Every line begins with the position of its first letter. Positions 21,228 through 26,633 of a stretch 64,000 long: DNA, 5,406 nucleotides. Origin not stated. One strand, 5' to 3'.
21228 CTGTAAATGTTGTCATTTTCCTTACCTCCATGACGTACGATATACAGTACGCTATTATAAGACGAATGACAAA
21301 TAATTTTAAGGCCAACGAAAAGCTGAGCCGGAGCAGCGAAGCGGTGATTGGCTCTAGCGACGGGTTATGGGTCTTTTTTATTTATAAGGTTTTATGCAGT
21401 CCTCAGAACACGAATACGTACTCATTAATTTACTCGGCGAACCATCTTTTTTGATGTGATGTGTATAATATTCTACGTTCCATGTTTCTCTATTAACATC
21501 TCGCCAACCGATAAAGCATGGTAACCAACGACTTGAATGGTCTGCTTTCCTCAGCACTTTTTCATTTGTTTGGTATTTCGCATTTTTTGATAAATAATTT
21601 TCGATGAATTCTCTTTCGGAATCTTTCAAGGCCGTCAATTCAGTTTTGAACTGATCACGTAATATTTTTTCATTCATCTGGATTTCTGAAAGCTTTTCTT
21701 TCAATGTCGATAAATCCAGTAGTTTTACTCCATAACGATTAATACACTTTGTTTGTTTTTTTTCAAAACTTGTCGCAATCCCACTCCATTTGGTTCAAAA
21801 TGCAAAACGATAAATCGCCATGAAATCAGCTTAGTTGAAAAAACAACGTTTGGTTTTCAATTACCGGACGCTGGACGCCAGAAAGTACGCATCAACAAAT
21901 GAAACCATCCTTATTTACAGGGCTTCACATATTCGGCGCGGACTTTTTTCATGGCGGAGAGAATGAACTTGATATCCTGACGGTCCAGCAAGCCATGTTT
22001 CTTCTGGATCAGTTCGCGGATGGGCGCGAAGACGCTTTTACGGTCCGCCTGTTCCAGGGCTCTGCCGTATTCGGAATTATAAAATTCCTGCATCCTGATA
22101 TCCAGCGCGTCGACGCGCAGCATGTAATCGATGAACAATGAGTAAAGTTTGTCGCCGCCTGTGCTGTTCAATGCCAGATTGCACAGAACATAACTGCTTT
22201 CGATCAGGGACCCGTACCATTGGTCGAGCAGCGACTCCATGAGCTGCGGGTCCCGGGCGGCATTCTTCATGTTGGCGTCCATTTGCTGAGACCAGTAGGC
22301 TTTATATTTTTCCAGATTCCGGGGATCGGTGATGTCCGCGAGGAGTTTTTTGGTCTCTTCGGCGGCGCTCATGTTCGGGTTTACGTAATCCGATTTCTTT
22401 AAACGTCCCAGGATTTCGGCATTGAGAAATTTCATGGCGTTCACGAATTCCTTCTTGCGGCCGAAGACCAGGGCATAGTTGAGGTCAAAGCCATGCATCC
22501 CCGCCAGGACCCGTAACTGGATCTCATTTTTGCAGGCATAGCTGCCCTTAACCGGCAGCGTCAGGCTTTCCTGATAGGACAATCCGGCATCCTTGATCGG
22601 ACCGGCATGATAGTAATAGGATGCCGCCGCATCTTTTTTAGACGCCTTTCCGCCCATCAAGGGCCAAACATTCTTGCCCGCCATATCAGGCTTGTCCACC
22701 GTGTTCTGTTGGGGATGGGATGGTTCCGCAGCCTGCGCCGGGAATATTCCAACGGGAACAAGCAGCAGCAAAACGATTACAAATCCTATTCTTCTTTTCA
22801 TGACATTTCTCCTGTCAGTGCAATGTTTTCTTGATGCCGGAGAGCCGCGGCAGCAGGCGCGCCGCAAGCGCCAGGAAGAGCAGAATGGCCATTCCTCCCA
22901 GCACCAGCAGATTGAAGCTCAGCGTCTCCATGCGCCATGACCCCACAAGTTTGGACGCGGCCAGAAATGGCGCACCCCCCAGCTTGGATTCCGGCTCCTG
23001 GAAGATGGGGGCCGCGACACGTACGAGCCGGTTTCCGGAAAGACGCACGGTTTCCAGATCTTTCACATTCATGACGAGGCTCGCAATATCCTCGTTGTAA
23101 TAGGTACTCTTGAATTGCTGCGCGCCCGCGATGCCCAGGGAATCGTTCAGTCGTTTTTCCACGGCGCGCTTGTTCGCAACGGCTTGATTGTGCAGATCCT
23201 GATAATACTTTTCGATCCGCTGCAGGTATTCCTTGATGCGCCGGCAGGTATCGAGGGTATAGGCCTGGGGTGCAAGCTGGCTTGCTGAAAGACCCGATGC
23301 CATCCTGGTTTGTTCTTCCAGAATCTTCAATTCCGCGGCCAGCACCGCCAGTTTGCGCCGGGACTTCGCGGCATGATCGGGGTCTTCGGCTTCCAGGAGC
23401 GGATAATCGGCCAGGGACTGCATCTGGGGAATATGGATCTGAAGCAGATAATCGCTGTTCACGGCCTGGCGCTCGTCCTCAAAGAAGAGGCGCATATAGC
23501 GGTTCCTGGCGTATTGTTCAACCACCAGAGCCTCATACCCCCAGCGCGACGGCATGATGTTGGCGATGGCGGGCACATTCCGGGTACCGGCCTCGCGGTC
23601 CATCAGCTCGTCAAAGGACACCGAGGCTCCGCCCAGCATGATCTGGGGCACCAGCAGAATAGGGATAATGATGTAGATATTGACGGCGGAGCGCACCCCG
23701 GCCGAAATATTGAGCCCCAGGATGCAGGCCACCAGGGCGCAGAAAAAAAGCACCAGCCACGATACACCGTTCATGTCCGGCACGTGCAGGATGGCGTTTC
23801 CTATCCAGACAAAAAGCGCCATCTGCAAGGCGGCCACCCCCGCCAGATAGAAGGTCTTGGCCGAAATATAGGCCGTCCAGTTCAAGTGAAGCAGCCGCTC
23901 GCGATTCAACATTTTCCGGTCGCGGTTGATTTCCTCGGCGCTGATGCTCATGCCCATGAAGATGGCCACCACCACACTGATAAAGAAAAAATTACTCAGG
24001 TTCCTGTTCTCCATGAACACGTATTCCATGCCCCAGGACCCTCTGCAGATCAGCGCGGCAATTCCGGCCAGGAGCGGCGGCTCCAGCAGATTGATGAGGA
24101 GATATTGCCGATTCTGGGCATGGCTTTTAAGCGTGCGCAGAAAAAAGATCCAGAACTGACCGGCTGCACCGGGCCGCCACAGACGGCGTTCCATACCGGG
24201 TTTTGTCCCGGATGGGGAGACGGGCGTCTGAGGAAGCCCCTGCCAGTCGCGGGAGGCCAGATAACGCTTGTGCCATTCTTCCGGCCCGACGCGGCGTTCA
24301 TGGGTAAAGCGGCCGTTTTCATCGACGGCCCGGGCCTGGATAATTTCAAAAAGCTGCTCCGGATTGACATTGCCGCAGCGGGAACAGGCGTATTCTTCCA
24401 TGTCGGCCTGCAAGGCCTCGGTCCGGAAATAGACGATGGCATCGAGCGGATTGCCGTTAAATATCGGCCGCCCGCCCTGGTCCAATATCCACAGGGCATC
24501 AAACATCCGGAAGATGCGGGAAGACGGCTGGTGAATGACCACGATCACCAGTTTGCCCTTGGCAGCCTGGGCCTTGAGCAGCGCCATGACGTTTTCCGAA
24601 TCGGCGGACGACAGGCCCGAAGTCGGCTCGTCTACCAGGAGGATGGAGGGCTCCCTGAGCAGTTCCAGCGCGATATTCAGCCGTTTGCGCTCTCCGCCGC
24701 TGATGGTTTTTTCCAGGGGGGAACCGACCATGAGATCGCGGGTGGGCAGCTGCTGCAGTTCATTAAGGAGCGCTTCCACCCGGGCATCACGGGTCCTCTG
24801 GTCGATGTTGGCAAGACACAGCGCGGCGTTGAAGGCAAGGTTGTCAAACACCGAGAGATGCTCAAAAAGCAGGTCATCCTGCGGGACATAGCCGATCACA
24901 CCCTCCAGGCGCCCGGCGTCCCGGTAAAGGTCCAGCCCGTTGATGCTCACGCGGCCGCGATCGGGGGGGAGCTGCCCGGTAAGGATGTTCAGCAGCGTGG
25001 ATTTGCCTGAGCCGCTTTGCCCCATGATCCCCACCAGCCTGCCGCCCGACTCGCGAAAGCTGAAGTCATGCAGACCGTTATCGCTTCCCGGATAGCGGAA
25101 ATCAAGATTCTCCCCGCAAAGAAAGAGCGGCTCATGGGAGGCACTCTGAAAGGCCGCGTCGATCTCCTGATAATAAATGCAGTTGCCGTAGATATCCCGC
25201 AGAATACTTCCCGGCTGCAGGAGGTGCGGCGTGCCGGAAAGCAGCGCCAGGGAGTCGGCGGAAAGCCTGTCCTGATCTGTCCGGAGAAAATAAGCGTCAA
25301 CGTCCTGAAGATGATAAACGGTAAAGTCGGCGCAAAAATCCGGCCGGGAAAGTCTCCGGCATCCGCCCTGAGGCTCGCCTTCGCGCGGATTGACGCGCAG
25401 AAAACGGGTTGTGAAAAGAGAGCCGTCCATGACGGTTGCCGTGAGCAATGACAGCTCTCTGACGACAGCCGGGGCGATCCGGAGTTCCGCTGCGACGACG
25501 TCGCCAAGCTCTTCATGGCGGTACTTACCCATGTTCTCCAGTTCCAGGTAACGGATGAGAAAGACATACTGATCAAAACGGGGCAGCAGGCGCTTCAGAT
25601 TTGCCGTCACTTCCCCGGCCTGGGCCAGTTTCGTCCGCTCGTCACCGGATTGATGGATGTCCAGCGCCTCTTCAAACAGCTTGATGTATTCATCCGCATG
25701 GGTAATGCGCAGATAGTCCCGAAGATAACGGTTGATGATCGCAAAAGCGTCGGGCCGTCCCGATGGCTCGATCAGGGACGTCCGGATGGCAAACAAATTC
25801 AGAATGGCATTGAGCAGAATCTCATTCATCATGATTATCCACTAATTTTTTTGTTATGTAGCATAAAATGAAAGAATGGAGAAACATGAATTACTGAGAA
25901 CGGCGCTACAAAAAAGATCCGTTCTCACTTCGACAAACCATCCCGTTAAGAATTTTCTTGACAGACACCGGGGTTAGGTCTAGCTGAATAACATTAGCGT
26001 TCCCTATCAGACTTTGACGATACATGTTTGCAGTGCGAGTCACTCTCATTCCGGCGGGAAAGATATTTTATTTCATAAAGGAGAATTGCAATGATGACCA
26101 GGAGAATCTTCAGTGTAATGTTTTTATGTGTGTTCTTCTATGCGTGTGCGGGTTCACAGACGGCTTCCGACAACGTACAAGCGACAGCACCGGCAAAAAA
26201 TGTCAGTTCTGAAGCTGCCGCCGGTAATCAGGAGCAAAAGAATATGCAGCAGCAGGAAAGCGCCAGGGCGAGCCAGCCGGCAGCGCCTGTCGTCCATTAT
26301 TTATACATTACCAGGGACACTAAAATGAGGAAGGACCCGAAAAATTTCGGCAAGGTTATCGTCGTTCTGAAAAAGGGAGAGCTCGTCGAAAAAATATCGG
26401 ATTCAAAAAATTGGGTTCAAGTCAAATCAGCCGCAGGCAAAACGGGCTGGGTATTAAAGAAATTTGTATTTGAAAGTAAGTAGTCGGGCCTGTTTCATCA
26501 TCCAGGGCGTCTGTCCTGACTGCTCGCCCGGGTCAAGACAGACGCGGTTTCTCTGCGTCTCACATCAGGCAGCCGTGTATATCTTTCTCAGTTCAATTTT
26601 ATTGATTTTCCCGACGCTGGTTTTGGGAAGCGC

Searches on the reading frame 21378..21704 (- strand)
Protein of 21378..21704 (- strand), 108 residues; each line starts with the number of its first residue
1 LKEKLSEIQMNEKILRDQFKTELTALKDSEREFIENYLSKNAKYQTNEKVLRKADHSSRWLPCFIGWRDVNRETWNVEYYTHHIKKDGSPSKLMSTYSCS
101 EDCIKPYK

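Call 3: search_protein_families(library=pfam, proteins=[window:21378-21704:-], max_evalue=0.1)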
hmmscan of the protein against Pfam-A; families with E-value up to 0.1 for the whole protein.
window:21378-21704:- (108 aa): 0 families

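Call 4: search_protein_families(library=padloc, proteins=[window:21378-21704:-], max_evalue=0.1)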
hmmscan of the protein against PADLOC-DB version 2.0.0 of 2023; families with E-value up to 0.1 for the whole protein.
window:21378-21704:- (108 aa): 0 families

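Call 5: search_protein_families(library=ncbifam, proteins=[window:21378-21704:-], max_evalue=0.1)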
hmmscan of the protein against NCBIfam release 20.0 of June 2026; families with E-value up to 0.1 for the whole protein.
window:21378-21704:- (108 aa): 0 families

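Call 26: search_protein_families(library=phrogs, proteins=[window:21378-21704:-], max_evalue=0.1)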
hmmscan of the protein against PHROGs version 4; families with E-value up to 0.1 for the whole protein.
window:21378-21704:- (108 aa): 1 family
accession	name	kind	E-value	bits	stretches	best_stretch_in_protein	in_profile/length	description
phrog_5378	-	unknown function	0.045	15.3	1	13-57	41-88/93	-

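Call 54: find_homologous_proteins(query=window:21378-21704:-, max_evalue=0.01)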
Query window:21378-21704:- (108 aa): 9 proteins with E <= 0.01 among 10 candidates.
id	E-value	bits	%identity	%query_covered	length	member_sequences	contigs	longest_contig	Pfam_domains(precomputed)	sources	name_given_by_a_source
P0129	4.9e-64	231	94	100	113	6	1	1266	-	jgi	jgi:hypothetical protein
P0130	1.4e-57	210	83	100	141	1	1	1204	-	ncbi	-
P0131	6.1e-55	202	82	99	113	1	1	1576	-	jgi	jgi:hypothetical protein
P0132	2.3e-54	200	80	100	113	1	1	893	-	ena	-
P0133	1.6e-53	197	77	100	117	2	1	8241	-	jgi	-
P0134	3.1e-45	170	69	100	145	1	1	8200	-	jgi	jgi:hypothetical protein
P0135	3.9e-43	164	71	100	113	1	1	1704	-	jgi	jgi:hypothetical protein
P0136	2.8e-39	151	64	94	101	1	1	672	-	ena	-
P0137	1.5e-20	91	76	58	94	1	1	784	-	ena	-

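Call 57: find_encoding_contigs(protein=P0133, flank=5000, max_places=1)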
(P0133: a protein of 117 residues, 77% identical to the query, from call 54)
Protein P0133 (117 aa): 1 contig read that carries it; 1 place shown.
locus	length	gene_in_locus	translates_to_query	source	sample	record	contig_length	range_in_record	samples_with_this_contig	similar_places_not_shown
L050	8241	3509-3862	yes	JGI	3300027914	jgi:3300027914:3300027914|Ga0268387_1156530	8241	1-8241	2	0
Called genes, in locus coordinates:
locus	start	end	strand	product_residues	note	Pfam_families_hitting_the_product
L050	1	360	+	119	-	?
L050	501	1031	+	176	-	PF13527:Acetyltransf_9, PF00583:Acetyltransf_1 (weak), PF13508:Acetyltransf_7 (weak)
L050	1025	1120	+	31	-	-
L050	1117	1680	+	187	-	PF06475:Glycolipid_bind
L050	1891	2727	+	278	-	PF01259:SAICAR_synt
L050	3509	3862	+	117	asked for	-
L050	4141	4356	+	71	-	-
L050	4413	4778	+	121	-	-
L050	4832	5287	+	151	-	-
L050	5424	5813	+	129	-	-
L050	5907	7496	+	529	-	-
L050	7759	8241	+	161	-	?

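Call 58: find_encoding_contigs(protein=P0134, flank=5000, max_places=1)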
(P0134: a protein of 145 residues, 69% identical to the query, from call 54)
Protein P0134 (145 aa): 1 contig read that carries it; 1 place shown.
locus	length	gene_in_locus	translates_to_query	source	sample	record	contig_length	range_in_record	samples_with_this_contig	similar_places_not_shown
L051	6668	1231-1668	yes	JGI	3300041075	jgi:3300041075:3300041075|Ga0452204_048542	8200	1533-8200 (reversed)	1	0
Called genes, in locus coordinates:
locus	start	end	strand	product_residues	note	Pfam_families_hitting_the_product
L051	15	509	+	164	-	-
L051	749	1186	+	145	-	-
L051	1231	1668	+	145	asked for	-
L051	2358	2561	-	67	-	-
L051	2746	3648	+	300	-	PF04055:Radical_SAM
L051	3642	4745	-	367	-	PF07690:MFS_1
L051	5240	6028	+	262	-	PF01975:SurE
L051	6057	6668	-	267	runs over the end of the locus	PF00561:Abhydrolase_1 (weak), PF12146:Hydrolase_4, PF12697:Abhydrolase_6 (faint), PF00326:Peptidase_S9 (weak), PF12146:Hydrolase_4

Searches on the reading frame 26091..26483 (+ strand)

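Call 94: search_protein_families(library=pfam, proteins=[window:26091-26483:+], max_evalue=0.001)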
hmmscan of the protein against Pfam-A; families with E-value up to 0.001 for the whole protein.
window:26091-26483:+ (130 aa): 2 families
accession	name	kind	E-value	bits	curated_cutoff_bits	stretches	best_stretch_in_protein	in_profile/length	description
PF08239.17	SH3_3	-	4.6e-10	40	27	1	78-126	4-53/54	Bacterial SH3 domain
PF06347.19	SH3_4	-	2e-07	31.1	24.1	1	79-123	7-51/56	Bacterial SH3 domain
